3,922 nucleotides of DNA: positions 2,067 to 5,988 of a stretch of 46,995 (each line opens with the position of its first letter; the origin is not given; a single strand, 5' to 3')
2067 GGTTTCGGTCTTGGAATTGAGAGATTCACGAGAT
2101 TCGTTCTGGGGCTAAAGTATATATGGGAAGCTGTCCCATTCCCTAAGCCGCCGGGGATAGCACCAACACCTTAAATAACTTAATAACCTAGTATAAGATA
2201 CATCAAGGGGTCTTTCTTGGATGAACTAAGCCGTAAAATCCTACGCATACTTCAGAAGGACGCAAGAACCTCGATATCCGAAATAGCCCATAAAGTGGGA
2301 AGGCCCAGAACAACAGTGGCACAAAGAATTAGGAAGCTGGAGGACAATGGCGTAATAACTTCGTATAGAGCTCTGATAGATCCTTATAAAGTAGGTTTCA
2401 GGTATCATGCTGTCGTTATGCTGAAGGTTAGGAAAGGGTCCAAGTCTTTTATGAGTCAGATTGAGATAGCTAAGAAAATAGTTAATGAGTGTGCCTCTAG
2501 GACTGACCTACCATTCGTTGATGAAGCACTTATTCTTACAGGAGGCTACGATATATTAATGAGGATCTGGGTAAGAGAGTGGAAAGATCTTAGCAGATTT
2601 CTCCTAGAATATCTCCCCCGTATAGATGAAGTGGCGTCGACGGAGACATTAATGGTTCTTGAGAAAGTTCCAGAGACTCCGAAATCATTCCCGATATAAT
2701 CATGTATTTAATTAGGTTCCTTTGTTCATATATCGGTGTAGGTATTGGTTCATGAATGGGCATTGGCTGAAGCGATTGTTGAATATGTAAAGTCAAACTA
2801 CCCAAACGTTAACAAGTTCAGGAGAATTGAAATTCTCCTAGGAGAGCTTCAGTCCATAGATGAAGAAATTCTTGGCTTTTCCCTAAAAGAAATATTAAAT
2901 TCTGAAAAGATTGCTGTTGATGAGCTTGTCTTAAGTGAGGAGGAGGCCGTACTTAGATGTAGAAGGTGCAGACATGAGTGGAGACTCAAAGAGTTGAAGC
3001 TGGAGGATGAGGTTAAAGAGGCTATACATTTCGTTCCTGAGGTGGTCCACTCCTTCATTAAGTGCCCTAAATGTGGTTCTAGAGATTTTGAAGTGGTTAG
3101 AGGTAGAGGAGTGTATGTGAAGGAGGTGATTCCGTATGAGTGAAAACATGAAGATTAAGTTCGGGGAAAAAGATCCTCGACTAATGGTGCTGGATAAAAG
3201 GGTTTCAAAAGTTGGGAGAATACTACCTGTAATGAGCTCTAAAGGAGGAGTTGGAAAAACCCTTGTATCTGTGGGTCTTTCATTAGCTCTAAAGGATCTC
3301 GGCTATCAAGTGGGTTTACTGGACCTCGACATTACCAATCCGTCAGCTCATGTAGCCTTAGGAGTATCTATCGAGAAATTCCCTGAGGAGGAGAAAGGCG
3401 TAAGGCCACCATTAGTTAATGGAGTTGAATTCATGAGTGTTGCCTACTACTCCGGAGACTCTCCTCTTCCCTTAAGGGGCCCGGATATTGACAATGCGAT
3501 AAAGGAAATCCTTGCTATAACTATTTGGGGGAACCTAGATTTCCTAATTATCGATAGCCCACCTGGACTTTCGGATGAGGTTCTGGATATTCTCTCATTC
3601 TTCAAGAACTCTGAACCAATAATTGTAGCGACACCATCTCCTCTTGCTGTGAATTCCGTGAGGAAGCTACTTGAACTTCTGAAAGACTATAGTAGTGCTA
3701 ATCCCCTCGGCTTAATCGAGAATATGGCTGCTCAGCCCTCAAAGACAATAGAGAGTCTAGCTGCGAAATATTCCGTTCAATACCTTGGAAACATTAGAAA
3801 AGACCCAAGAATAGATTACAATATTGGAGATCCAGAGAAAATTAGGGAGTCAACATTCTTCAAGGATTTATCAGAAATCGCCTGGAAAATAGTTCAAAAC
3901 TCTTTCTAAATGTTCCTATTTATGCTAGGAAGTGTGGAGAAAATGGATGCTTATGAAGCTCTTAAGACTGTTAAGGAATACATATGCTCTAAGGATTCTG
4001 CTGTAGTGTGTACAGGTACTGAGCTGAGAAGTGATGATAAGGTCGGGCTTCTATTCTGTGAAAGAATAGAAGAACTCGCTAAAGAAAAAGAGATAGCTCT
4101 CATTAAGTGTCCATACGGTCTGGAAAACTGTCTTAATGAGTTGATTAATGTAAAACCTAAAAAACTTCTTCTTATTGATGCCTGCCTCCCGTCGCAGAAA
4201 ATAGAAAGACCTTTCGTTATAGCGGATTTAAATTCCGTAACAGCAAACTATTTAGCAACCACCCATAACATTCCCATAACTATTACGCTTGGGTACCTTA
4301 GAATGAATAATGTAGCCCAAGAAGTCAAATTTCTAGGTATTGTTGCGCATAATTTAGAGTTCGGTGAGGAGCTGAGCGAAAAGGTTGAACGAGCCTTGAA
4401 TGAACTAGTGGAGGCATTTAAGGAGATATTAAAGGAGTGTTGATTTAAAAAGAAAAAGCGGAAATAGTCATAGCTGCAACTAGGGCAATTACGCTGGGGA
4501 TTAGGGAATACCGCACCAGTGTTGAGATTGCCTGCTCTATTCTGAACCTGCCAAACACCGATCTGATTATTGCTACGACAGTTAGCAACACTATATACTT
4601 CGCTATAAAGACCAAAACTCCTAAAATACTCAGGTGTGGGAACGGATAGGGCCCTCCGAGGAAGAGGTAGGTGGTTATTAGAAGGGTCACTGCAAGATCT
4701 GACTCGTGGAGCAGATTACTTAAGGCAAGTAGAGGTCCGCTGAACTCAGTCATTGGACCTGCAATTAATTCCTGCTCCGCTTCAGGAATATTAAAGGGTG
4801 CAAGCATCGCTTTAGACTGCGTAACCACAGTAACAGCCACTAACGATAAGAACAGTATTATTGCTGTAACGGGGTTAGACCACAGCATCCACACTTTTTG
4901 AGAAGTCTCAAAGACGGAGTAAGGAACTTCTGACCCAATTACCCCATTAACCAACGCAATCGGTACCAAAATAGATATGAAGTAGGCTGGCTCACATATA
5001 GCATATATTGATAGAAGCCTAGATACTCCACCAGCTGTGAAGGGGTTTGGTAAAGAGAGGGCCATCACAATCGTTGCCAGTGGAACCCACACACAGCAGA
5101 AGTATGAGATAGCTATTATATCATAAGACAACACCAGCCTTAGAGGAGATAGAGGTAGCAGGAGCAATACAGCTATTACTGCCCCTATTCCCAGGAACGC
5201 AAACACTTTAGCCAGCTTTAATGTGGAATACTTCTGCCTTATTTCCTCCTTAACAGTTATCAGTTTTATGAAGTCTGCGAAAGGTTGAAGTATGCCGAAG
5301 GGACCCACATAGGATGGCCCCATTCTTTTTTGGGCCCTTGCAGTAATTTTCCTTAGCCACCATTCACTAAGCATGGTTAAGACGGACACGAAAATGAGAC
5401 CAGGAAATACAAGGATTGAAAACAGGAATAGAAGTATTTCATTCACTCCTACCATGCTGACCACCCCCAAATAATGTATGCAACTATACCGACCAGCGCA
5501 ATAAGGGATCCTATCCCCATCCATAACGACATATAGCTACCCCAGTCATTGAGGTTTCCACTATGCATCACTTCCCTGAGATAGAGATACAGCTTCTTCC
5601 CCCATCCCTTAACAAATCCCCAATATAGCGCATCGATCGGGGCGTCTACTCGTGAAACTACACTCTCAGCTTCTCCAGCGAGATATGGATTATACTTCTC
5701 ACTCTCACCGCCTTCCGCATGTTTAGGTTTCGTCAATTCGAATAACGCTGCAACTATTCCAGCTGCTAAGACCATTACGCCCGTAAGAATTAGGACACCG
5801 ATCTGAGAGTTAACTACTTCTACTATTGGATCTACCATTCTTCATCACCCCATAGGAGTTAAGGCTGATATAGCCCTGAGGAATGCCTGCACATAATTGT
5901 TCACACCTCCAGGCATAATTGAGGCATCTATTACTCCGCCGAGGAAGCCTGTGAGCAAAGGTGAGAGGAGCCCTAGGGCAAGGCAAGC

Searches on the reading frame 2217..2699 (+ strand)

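Call 72: search_protein_families(library=pfam, proteins=[window:2217-2699:+], max_evalue=0.0001)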
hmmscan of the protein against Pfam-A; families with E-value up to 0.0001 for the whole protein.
window:2217-2699:+ (160 aa): 7 families
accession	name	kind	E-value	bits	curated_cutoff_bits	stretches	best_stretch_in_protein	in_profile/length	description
PF13412.12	HTH_24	-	8.3e-18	64.1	21.9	1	1-48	1-48/48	Winged helix-turn-helix DNA-binding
PF13404.12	HTH_AsnC-type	-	6.5e-16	58.3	27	1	1-42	1-42/42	AsnC-type helix-turn-helix domain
PF01037.27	AsnC_trans_reg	-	1.8e-10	41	25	1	97-149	20-72/73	Lrp/AsnC ligand binding domain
PF12840.13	HTH_20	-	2.3e-07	31.1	27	1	2-49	3-50/51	Helix-turn-helix domain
PF01047.28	MarR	-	2.9e-06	27.5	24.6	1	7-51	7-51/59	MarR family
PF25212.1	HVO_A0114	-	3.5e-06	27.1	27.6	1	5-48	24-67/84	HVO_A0114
PF09339.16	HTH_IclR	-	6.9e-05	23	22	0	8-47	8-48/52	IclR helix-turn-helix domain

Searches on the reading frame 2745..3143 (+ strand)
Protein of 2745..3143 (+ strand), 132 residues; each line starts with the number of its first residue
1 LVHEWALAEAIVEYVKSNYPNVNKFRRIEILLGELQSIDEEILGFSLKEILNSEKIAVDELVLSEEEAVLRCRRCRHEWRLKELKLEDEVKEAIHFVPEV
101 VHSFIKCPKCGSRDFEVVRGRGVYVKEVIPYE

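Call 72: search_protein_families(library=pfam, proteins=[window:2745-3143:+], max_evalue=0.0001)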
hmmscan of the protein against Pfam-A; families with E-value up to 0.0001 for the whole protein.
window:2745-3143:+ (132 aa): 2 families
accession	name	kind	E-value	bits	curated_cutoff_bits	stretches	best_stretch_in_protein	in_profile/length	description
PF01155.25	HypA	-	2.6e-20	73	28.9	1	3-128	2-110/112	Hydrogenase/urease nickel incorporation, metallochaperone, hypA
PF04409.17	DUF530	-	8.2e-05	21.7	27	1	48-131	107-171/521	Protein of unknown function (DUF530)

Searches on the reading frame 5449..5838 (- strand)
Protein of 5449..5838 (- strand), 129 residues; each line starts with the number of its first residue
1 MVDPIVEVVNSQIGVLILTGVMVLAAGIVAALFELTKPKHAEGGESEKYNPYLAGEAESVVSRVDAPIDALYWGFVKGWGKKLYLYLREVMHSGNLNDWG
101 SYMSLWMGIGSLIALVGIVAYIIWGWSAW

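Call 43: search_solved_structures(query=window:5449-5838:-, max_evalue=10, show_alignments=2)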
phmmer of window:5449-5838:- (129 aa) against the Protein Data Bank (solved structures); distinct sequences matched with E-value up to 10: 8.
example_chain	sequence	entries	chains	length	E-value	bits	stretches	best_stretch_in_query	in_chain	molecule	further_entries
3wqj_A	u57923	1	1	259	0.16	15.4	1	97-127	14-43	Archaerhodopsin-2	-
7ueb_F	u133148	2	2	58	0.18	15.3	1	4-42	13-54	PscF | Ric1 protein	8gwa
1uaz_A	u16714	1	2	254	0.19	15.2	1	100-127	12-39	archaerhodopsin-1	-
1vgo_A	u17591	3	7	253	0.22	15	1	97-127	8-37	Archaerhodopsin 2 | Archaerhodopsin-2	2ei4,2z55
6gux_A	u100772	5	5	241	0.33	14.4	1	101-127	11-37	Archaerhodopsin-3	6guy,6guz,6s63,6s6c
7zy3_A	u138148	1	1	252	0.35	14.3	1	101-127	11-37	Archaerhodopsin-3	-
4y0w_A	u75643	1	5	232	0.7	13.4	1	17-78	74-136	YeaZ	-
5br9_A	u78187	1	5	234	0.72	13.3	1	17-78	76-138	Uncharacterized protein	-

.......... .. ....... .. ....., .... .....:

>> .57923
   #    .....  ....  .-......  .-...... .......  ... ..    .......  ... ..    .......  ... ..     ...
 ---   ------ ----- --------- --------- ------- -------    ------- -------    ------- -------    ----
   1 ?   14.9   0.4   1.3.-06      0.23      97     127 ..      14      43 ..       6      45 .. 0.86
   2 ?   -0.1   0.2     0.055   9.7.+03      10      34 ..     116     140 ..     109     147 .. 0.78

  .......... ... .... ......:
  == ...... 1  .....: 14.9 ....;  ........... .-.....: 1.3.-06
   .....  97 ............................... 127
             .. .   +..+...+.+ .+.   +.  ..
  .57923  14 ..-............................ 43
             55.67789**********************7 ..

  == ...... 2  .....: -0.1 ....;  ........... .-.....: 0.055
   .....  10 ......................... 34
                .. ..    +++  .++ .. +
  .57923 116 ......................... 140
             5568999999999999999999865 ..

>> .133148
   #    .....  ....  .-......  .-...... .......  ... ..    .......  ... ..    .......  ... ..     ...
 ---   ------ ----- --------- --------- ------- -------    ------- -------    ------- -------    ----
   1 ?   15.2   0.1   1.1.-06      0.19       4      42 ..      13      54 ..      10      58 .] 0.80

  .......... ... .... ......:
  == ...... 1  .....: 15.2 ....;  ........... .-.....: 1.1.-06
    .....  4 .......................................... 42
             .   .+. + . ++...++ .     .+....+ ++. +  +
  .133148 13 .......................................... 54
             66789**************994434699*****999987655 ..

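Call 44: search_protein_families(library=ncbifam, proteins=[window:5449-5838:-], max_evalue=0.01)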
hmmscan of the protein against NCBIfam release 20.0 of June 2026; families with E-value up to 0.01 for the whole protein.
window:5449-5838:- (129 aa): 1 family
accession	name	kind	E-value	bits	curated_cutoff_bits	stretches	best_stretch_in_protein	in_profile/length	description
NF053600.1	MbhI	equivalog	1.1e-09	38.6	95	1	17-103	10-92/97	membrane-bound hydrogenase complex subunit MbhI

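Call 45: search_protein_families(library=pfam, proteins=[window:5449-5838:-], max_evalue=0.01)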
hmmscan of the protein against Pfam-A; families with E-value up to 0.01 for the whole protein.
window:5449-5838:- (129 aa): 0 families
